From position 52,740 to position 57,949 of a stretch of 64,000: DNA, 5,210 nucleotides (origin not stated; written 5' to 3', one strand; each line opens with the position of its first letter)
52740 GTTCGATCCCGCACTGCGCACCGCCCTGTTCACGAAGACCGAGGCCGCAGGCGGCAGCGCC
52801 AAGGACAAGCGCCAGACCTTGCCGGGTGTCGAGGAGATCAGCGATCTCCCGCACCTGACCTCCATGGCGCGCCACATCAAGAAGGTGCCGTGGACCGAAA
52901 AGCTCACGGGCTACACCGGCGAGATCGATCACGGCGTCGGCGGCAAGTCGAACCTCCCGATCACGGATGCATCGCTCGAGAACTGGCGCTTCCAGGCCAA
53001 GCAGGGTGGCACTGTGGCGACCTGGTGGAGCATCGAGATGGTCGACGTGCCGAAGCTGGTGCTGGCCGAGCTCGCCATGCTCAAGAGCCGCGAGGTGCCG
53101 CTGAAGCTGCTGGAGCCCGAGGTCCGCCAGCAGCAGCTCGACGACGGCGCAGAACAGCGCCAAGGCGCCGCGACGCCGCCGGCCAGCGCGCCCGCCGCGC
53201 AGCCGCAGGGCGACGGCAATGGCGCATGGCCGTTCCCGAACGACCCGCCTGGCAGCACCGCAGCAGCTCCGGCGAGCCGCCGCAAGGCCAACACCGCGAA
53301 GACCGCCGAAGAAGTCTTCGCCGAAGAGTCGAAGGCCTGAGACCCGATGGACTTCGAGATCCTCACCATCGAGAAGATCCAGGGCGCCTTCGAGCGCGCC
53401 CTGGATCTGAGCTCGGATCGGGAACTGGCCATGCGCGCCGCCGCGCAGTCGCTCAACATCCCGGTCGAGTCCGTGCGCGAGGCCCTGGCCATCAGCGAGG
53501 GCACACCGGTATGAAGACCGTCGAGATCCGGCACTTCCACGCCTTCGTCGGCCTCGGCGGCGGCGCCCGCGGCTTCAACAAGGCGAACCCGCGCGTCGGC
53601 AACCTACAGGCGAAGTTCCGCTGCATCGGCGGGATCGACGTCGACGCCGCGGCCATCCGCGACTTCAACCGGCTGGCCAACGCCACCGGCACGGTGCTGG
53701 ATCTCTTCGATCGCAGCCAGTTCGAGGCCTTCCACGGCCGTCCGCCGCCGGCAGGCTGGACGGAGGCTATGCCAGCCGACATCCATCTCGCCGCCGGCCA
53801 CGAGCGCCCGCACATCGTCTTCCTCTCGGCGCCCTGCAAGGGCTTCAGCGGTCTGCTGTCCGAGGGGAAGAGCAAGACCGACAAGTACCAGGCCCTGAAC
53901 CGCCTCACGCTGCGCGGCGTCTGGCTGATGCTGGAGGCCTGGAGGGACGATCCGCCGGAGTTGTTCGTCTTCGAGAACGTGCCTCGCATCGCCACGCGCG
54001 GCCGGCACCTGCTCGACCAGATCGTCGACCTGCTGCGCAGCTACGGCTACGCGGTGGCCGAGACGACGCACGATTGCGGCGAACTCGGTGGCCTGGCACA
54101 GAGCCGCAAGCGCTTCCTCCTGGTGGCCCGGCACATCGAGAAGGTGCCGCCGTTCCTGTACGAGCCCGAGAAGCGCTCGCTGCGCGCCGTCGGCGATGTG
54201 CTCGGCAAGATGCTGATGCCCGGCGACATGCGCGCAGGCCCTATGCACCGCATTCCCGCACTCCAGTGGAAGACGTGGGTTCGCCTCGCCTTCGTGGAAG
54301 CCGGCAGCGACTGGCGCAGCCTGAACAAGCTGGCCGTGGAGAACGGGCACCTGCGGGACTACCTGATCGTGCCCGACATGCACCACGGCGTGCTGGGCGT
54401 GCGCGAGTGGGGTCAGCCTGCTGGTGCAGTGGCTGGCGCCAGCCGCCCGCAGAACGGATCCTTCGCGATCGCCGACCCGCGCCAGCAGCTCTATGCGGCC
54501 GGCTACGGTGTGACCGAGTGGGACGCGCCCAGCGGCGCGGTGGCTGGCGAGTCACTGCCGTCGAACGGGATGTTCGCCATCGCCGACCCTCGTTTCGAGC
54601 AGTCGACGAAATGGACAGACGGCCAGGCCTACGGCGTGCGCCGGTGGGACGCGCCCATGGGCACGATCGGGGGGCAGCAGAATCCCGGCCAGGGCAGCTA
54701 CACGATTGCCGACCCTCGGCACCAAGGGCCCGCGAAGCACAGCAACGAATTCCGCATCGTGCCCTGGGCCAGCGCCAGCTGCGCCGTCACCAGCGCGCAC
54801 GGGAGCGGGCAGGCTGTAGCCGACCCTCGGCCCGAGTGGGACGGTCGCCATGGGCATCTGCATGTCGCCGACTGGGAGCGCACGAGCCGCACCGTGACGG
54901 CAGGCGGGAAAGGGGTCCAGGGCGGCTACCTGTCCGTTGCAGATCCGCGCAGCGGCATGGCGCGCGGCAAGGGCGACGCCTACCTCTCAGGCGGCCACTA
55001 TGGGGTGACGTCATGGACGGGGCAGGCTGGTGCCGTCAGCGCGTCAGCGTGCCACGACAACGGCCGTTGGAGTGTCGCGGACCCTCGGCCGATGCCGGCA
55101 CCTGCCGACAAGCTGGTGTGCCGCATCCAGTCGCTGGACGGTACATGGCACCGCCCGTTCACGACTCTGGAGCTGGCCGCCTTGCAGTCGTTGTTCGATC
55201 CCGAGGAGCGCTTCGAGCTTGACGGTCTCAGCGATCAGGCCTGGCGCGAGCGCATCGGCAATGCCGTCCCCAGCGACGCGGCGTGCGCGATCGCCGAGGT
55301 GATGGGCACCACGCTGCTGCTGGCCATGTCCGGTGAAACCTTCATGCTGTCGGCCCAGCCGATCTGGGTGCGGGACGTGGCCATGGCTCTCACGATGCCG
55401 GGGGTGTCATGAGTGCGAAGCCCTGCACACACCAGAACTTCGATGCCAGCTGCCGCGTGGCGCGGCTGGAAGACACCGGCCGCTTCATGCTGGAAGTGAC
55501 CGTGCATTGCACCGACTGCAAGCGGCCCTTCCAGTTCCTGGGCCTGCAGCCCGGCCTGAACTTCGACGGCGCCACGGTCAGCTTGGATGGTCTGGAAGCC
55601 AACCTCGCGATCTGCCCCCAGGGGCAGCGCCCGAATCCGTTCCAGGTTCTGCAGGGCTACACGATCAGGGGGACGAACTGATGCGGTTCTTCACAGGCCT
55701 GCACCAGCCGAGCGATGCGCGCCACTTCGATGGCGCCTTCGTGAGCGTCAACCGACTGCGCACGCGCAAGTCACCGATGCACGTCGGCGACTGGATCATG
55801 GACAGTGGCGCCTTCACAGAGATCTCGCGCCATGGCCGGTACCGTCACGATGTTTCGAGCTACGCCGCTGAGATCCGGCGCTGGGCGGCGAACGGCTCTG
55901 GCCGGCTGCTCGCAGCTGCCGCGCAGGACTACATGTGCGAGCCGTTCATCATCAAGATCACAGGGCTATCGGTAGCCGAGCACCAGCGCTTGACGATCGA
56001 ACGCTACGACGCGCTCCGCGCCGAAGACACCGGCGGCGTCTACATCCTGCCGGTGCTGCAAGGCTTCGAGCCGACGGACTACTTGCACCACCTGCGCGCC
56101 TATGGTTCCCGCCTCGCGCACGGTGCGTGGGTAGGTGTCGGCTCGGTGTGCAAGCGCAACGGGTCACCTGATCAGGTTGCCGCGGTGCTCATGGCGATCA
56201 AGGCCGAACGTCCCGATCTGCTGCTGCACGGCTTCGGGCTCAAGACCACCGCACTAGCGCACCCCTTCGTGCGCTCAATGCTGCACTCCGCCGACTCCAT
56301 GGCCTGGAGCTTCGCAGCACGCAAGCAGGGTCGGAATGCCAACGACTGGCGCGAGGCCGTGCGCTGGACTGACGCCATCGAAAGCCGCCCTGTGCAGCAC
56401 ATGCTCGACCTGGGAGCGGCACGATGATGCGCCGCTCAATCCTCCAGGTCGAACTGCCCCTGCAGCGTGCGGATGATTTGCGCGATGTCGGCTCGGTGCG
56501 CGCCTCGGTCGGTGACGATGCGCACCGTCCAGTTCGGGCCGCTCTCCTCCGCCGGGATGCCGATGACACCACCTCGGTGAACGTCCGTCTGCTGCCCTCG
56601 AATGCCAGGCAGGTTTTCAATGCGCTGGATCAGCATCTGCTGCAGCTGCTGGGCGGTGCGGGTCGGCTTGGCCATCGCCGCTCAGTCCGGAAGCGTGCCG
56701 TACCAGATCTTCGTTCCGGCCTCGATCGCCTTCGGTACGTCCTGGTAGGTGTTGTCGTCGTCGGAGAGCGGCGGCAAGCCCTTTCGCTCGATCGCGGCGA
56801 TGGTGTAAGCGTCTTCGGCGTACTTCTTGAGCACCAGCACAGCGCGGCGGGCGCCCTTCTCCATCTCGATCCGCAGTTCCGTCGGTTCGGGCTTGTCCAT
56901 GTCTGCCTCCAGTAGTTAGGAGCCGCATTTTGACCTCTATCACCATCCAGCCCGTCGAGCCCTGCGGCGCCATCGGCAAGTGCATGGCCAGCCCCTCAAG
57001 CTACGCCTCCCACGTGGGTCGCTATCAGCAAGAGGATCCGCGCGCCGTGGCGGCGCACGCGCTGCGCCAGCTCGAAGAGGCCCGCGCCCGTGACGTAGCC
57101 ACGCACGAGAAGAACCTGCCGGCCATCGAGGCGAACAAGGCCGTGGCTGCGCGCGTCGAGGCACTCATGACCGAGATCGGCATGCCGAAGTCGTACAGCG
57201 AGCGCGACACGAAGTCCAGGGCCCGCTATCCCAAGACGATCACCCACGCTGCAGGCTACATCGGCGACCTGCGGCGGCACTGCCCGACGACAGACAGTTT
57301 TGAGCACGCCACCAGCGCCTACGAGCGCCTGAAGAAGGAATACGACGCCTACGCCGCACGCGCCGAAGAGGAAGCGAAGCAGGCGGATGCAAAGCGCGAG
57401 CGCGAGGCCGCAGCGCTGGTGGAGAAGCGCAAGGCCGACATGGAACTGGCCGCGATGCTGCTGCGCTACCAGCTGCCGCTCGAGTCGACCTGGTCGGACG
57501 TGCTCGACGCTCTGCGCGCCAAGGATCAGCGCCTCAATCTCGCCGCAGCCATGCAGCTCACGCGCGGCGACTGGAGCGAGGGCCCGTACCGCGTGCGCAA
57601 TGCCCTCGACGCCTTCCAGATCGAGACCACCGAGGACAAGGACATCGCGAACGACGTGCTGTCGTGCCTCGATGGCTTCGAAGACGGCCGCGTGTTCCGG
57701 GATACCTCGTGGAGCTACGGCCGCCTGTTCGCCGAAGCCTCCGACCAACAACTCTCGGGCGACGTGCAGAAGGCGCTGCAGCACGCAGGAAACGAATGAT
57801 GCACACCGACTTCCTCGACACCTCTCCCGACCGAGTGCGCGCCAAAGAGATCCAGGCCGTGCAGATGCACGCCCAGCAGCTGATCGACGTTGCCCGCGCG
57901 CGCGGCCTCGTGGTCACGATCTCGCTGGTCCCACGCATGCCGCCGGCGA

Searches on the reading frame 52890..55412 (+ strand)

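Call 12: search_protein_families(library=phrogs, proteins=[window:52890-55412:+])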
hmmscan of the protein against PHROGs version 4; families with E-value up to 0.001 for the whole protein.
window:52890-55412:+ (840 aa): 3 families
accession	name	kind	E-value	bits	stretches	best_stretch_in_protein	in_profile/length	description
phrog_32684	-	unknown function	1.2e-111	373.3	1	213-449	6-242/262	-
phrog_116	-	other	1.5e-52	179.9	1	205-835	200-525/779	DNA methyltransferase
phrog_363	-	other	0.00014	22.1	1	209-414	50-214/327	DNA methyltransferase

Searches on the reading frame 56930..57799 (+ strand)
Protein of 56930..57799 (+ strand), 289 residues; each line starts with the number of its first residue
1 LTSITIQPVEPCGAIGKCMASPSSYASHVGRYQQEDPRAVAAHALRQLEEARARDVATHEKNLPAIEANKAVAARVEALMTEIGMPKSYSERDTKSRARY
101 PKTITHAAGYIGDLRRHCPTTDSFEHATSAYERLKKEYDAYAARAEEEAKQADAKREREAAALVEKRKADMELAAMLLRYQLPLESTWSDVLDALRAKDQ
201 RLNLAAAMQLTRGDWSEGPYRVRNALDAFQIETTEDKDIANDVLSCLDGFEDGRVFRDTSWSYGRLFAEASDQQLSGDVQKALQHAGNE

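Call 12: search_protein_families(library=phrogs, proteins=[window:56930-57799:+])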
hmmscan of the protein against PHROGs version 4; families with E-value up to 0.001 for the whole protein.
window:56930-57799:+ (289 aa): 1 family
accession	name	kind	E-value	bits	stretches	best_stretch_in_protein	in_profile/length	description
phrog_12643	-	unknown function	5.6e-32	112.2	1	50-274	124-346/361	-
